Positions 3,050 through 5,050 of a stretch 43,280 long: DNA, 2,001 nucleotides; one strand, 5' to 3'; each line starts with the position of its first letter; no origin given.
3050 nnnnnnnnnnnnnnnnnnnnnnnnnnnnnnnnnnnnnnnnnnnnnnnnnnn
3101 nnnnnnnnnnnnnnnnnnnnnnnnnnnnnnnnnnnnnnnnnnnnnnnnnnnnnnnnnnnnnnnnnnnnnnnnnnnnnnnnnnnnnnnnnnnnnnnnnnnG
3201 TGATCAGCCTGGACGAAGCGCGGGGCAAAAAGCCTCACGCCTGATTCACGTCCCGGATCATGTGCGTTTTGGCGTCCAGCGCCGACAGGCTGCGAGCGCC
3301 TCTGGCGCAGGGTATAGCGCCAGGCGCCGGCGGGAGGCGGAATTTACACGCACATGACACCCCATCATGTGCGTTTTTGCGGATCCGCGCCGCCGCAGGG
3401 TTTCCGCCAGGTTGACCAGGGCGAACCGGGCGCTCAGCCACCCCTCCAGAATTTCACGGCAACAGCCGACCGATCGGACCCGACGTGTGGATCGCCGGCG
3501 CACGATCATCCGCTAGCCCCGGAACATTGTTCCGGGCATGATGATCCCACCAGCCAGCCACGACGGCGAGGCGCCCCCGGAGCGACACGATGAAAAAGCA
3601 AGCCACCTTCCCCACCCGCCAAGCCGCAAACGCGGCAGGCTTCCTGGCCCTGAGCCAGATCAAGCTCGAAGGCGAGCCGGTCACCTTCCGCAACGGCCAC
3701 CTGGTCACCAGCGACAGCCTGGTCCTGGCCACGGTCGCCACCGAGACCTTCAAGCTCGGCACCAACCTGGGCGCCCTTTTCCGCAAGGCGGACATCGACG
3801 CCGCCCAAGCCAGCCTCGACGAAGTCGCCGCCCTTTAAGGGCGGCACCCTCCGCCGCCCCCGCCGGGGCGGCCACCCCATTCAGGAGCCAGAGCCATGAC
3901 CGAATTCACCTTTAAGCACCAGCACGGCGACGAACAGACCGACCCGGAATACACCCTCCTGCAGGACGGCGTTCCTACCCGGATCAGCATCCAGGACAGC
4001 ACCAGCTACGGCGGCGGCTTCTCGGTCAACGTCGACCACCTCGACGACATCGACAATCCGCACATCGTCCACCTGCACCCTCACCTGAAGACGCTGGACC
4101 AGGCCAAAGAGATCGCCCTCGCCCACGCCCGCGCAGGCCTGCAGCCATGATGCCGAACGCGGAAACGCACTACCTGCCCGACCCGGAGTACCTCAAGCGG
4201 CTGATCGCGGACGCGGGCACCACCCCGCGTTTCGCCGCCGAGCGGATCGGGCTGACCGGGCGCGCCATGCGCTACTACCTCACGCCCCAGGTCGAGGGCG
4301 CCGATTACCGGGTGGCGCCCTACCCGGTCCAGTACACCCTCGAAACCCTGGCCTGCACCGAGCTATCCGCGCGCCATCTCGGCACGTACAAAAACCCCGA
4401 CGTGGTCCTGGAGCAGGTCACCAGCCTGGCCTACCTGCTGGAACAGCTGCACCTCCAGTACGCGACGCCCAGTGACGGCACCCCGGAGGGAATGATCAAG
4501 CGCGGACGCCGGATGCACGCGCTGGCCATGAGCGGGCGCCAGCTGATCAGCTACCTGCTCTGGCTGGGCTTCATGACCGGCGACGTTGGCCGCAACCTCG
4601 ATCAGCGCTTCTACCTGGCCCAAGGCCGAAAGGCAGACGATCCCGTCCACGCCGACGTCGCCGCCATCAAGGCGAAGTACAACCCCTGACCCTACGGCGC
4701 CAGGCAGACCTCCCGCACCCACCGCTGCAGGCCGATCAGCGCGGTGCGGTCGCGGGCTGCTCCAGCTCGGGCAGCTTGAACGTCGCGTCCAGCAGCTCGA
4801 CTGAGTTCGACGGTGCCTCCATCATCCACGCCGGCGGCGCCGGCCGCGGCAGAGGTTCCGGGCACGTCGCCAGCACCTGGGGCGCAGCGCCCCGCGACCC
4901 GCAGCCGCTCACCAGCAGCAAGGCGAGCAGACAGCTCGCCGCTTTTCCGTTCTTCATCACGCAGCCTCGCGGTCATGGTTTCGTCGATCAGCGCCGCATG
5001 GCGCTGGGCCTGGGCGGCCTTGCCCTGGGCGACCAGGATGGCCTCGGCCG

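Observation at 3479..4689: Candidate anti-CRISPR/anti-defence operon: two unknown small ORFs followed by an Aca1-like regulator carrying an extra C-terminal domain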

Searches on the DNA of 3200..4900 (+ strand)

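Call 5: search_dna_similar(query=window:3200-4900:+, collection=phages, mode=near)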
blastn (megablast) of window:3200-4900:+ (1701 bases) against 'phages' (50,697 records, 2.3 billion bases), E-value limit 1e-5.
No match.

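Call 82: search_rna_families(source=window, start=3200, end=4900, threshold=evalue, max_evalue=1)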
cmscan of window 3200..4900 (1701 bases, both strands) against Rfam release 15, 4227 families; matches with E-value up to 1: 1.
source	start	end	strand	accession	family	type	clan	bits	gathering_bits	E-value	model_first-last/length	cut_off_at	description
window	3758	3831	+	RF03032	narK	Cis-reg;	-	20.1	43.2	0.53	1-72/72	no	narK RNA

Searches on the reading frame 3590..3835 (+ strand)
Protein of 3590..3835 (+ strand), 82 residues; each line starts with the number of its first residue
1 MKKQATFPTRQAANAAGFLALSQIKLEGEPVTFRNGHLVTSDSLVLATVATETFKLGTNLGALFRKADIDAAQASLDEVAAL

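Call 3: search_protein_families(library=pfam, proteins=[window:3590-3835:+], max_evalue=1)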
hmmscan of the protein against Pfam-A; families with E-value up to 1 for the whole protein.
window:3590-3835:+ (82 aa): 0 families

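Call 4: search_protein_families(library=phrogs, proteins=[window:3590-3835:+], max_evalue=1)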
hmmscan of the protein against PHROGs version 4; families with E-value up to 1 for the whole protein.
window:3590-3835:+ (82 aa): 0 families

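Call 7: search_solved_structures(query=window:3590-3835:+, max_evalue=10, show_alignments=2)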
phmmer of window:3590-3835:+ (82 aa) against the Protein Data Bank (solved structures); distinct sequences matched with E-value up to 10: 0.

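Call 14: search_protein_families(library=ncbifam, proteins=[window:3590-3835:+], max_evalue=1)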
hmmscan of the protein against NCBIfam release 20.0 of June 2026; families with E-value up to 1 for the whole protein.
window:3590-3835:+ (82 aa): 0 families

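Call 16: find_homologous_proteins(query=window:3590-3835:+)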
Query window:3590-3835:+ (82 aa): 1 proteins with E <= 0.001 among 5 candidates.
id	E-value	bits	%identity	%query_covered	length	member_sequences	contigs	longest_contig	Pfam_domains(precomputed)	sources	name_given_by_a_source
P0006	3.5e-42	158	98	100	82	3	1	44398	-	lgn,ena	-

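Call 35: search_dna_similar(query=window:3590-3835:+, collection=phages, mode=protein, max_evalue=1)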
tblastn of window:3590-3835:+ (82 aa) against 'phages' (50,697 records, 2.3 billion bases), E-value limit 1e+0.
No match.

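Call 91: search_protein_families(library=padloc, proteins=[window:3590-3835:+], max_evalue=0.1)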
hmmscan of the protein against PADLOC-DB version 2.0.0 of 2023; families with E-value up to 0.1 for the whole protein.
window:3590-3835:+ (82 aa): 0 families
